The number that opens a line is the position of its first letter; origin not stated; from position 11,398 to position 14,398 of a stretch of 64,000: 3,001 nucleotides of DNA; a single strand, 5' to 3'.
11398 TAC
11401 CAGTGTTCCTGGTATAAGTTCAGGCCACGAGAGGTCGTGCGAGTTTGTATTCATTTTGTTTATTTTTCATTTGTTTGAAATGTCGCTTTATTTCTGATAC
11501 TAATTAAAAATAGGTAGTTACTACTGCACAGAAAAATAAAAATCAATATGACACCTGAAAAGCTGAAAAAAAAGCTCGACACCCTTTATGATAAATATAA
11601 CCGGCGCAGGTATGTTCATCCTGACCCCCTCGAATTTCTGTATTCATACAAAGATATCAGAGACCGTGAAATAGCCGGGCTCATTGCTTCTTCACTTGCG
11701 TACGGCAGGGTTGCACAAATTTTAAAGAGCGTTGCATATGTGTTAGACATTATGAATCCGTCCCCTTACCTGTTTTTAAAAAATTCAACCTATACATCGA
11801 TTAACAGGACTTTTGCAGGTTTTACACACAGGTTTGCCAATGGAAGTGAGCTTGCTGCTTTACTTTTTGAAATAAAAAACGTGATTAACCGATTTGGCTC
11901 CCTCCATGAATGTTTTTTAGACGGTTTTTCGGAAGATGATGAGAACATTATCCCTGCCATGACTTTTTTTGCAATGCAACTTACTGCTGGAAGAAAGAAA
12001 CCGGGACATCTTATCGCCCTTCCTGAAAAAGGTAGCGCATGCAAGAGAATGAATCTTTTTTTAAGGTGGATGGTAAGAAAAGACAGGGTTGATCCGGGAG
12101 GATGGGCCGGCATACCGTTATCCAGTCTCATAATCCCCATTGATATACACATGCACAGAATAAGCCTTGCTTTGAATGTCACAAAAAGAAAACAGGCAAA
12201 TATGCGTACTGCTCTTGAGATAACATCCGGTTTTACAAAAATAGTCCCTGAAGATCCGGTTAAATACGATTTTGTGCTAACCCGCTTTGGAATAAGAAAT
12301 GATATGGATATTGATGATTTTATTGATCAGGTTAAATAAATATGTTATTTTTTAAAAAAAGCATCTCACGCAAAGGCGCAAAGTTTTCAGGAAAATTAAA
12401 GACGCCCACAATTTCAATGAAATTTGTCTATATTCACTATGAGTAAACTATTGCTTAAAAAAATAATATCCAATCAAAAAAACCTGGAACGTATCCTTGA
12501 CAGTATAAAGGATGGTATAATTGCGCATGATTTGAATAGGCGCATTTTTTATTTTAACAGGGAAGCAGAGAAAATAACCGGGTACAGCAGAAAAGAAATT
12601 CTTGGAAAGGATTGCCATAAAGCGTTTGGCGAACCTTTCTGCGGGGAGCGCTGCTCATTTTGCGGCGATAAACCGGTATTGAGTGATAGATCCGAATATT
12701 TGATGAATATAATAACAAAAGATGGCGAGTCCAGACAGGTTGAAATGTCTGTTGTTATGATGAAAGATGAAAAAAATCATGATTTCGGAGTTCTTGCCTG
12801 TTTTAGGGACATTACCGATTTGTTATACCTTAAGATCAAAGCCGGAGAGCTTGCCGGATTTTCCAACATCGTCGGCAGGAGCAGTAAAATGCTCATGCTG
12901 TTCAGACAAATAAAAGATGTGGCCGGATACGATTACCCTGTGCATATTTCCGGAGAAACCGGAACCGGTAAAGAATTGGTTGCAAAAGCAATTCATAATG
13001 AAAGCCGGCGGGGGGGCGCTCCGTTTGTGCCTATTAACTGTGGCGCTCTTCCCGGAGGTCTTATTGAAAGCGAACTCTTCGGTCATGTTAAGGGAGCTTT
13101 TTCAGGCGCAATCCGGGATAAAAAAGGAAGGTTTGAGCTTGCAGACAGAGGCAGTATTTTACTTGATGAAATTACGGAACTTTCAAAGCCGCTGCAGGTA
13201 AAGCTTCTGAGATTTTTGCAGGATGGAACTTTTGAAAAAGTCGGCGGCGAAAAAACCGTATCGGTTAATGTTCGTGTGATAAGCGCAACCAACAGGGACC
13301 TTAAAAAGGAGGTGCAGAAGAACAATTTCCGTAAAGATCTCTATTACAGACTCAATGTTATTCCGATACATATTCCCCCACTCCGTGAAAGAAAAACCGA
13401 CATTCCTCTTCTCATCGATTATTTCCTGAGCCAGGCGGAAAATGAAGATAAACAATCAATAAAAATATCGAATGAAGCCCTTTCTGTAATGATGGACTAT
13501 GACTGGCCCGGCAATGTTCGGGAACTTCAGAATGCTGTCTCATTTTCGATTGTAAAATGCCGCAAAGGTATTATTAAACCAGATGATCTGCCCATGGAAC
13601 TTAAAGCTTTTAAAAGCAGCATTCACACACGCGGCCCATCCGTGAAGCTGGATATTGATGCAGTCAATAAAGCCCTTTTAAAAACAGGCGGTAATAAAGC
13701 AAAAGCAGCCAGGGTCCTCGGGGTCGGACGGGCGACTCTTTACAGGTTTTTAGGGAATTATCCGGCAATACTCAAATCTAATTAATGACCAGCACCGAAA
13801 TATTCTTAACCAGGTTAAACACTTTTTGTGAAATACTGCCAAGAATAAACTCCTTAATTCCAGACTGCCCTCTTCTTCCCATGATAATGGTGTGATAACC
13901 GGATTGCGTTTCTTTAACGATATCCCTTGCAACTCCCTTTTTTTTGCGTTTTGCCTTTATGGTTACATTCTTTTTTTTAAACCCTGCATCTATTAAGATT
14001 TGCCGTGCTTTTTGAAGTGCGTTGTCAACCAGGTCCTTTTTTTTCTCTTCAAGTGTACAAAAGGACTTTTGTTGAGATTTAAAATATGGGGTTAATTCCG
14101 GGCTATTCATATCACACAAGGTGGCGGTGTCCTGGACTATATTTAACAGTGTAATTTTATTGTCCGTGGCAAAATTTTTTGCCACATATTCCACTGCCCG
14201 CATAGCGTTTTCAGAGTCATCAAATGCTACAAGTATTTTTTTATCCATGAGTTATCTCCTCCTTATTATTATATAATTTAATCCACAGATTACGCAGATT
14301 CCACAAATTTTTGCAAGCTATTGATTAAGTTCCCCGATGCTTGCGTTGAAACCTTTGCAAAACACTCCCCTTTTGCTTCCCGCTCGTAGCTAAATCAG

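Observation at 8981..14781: Two copies of a 0.32-kb non-coding element with same-strand sub-terminal hairpins bracket a 5.1-kb segment (PATE-like or structured RNA)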

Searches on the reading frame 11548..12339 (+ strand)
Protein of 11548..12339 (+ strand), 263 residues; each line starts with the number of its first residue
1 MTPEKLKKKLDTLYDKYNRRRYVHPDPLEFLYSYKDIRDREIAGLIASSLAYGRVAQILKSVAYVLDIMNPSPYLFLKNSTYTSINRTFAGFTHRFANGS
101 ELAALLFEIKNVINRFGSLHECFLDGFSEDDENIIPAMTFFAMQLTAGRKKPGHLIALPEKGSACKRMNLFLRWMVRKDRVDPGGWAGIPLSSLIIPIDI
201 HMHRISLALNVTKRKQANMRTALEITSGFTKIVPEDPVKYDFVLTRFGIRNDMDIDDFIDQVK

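Call 7: search_protein_families(library=pfam, proteins=[window:11548-12339:+], max_evalue=0.01)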
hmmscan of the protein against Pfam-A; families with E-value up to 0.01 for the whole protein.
window:11548-12339:+ (263 aa): 1 family
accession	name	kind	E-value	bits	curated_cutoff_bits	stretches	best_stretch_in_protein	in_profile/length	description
PF09674.15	DUF2400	-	1.1e-73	248.5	25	1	26-249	1-224/225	Protein of unknown function (DUF2400)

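Call 44: find_homologous_proteins(query=window:11548-12339:+, max_evalue=1e-40)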
Query window:11548-12339:+ (263 aa): 7821 proteins with E <= 1e-40 among 8000 candidates; the best 120 are listed.
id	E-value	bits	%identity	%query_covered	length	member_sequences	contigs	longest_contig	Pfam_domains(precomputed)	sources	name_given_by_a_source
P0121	5.2e-174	594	100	100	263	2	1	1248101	PF09674.16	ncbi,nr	ncbi:MAG: hypothetical protein SRB1_00280 [Desulfobacteraceae bacterium Eth-SRB1]|nr:MAG: hypothetic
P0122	3.2e-151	520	87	100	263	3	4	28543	PF09674.16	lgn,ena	-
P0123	9.9e-150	515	87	100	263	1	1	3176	PF09674.16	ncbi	-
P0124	1.5e-144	498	85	100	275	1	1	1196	PF09674.16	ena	-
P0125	2.7e-143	494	82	100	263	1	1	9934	PF09674.16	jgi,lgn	-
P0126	2.0e-142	491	86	95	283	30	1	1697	PF09674.16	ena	-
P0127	2.1e-142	491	84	98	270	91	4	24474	PF09674.16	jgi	-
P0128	5.6e-142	489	81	100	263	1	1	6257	PF09674.16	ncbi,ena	-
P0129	2.8e-141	487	81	100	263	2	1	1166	PF09674.16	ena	-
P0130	1.1e-140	485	80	100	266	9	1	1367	PF09674.16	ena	-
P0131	1.7e-140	485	82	95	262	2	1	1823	PF09674.16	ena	-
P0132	9.3e-139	479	82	96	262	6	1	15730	PF09674.16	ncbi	-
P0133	9.3e-139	479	81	100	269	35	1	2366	PF09674.16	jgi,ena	jgi:uncharacterized protein (TIGR02757 family)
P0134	1.4e-138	478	80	100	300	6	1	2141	PF09674.16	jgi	-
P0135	6.5e-138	476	80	98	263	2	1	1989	PF09674.16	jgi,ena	-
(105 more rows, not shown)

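Call 45: find_encoding_contigs(protein=P0122, flank=10000, max_places=4)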
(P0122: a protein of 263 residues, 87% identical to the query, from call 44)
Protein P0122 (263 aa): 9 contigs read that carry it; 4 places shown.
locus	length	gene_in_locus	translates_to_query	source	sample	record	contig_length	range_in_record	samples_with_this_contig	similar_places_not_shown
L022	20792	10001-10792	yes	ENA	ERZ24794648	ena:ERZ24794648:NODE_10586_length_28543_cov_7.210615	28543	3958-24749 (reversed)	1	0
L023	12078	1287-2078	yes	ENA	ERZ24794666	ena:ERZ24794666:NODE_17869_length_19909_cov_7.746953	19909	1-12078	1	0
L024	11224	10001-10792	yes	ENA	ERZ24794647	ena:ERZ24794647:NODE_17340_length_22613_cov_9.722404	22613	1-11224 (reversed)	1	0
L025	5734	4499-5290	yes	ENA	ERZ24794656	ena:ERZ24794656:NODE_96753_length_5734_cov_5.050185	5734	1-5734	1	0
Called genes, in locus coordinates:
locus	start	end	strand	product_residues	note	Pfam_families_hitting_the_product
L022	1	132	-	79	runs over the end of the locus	-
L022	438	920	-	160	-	PF02915:Rubrerythrin (faint)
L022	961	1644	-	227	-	PF00027:cNMP_binding, PF13545:HTH_Crp_2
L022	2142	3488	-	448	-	PF06808:DctM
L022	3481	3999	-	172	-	PF04290:DctQ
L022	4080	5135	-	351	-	PF03480:DctP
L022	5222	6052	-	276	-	PF00753:Lactamase_B, PF12706:Lactamase_B_2 (weak)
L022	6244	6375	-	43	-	-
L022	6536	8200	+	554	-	PF03063:Prismane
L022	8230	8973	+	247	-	PF01966:HD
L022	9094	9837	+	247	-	PF00037:Fer4 (faint), PF12837:Fer4_6 (weak), PF13237:Fer4_10 (weak), PF14697:Fer4_21 (weak), PF12838:Fer4_7 (weak), PF27217:AF_0155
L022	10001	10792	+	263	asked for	PF09674:DUF2400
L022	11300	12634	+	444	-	PF00989:PAS, PF13188:PAS_8 (weak), PF08448:PAS_4, PF13426:PAS_9, PF00158:Sigma54_activat, PF14532:Sigma54_activ_2, PF25601:AAA_lid_14, PF02954:HTH_8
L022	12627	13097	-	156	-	PF00582:Usp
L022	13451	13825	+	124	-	PF01475:FUR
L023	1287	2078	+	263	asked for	PF09674:DUF2400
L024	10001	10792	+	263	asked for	PF09674:DUF2400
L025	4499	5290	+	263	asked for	PF09674:DUF2400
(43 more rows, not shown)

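Call 46: find_encoding_contigs(protein=P0127, flank=10000, max_places=4)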
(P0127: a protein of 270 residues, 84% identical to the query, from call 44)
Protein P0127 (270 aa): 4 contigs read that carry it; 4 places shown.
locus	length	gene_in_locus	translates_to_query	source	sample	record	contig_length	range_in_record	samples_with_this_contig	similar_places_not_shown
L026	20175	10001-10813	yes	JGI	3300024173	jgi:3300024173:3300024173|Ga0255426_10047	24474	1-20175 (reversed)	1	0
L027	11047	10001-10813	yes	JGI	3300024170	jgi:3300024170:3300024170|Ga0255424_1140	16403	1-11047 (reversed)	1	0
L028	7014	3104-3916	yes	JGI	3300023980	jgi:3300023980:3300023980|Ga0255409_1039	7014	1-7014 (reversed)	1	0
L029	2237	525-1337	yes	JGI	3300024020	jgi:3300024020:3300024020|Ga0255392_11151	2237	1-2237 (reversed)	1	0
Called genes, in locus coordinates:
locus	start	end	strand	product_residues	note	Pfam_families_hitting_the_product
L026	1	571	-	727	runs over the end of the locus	PF23139:OB_YrrC, PF14520:HHH_5 (weak), PF14490:HHH_RecD2, PF13245:AAA_19, PF13604:AAA_30, PF01443:Viral_helicase1 (weak), PF18335:SH3_13, PF13538:UvrD_C_2, +2 more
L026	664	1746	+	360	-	PF01137:RTC, PF05189:RTC_insert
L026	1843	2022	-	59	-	-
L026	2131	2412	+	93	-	-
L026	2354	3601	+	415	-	PF08495:FIST, PF10442:FIST_C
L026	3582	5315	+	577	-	PF00989:PAS (faint), PF08448:PAS_4, PF13426:PAS_9, PF00512:HisKA, PF02518:HATPase_c, PF00072:Response_reg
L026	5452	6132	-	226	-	PF13513:HEAT_EZ (faint)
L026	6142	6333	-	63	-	PF13370:Fer4_13, PF13459:Fer4_15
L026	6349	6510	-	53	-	PF00301:Rubredoxin, PF21349:RUBY_RBDX (faint)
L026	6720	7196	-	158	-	PF02915:Rubrerythrin (weak)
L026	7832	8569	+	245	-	-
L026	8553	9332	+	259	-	PF04536:TPM_phosphatase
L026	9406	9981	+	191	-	PF04011:LemA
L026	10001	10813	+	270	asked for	PF09674:DUF2400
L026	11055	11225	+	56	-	-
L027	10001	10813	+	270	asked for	PF09674:DUF2400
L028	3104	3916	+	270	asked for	PF09674:DUF2400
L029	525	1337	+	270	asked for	PF09674:DUF2400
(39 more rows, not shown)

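Call 47: find_encoding_contigs(protein=P0132, flank=10000, max_places=3)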
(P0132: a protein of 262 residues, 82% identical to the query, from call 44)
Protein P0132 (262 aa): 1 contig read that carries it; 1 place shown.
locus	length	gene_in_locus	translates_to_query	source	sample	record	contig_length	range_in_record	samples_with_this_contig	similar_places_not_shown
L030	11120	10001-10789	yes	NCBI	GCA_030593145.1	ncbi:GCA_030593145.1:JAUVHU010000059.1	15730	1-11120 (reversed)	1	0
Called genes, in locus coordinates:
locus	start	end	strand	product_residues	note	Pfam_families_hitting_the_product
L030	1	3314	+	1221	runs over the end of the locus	PF17757:UvrB_inter, PF21132:MFD_D3 (weak), PF02559:CarD_TRCF_RID, PF00270:DEAD, PF04851:ResIII, PF00271:Helicase_C, PF03461:TRCF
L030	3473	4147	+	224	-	PF13623:SurA_N_2 (weak), PF13624:SurA_N_3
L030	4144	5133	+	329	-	PF13623:SurA_N_2, PF13624:SurA_N_3, PF09312:SurA_N, PF13145:Rotamase_2, PF13616:Rotamase_3 (weak), PF00639:Rotamase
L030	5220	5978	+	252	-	PF13413:HTH_25, PF13464:RodZ_C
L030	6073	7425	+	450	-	PF03448:MgtE_N, PF00571:CBS, PF01769:MgtE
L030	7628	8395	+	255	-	PF11967:RecO_N, PF02565:RecO_C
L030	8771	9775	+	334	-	PF00288:GHMP_kinases_N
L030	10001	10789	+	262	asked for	PF09674:DUF2400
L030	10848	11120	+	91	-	?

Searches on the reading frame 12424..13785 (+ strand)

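Call 7: search_protein_families(library=pfam, proteins=[window:12424-13785:+], max_evalue=0.01)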
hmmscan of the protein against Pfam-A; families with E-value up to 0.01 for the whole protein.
window:12424-13785:+ (453 aa): 13 families
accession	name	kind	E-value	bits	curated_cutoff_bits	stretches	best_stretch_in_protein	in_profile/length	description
PF00158.32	Sigma54_activat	-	7.8e-68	227.8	20.2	1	149-316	1-168/168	Sigma-54 interaction domain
PF25601.1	AAA_lid_14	-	1.3e-25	89.5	27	1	321-399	1-80/87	AAA+ ATPase lid domain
PF14532.12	Sigma54_activ_2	-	4.8e-23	82.4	25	1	150-320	1-138/138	Sigma-54 interaction domain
PF13426.13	PAS_9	-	2.4e-14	53.9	27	1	30-132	2-103/103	PAS domain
PF00989.32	PAS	-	1.6e-13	51.1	22.6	1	20-130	2-113/113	PAS fold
PF02954.25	HTH_8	-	1.5e-08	34.7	22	1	416-441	12-37/42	Bacterial regulatory protein, Fis family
PF13188.13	PAS_8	-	3.1e-07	30.5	21.8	1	21-70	3-49/65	PAS domain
PF08448.16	PAS_4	-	5.1e-07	30.4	23.1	1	25-132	1-107/110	PAS fold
PF00004.35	AAA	-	2.4e-05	25.2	21.2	1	175-294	3-111/131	ATPase family associated with various cellular activities (AAA)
PF07728.20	AAA_5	-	0.00045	20.7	22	1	174-300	3-129/139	AAA domain (dynein-related subfamily)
PF08447.18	PAS_3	-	0.0024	18.5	25.6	0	42-64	2-26/89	PAS fold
PF07724.20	AAA_2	-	0.0025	18.3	27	1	175-302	8-136/166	AAA domain (Cdc48 subfamily)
PF13551.12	HTH_29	-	0.0062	17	28.1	0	418-443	7-33/64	Winged helix-turn helix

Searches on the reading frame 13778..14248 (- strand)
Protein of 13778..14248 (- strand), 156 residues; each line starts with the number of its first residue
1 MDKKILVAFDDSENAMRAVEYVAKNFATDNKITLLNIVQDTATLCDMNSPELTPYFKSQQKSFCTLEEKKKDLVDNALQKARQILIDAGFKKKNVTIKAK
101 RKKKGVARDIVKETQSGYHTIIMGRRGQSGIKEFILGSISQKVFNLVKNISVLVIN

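Call 7: search_protein_families(library=pfam, proteins=[window:13778-14248:-], max_evalue=0.01)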
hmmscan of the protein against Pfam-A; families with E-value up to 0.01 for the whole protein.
window:13778-14248:- (156 aa): 1 family
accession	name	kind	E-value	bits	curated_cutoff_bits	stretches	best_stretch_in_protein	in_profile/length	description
PF00582.32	Usp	-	1.2e-15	58.7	24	1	3-155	3-140/141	Universal stress protein family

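Call 13: find_encoding_contigs(protein=window:13778-14248:-, flank=10000, max_places=10)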
Protein window:13778-14248:- (156 aa): no gene with exactly this product is on record in the collection.
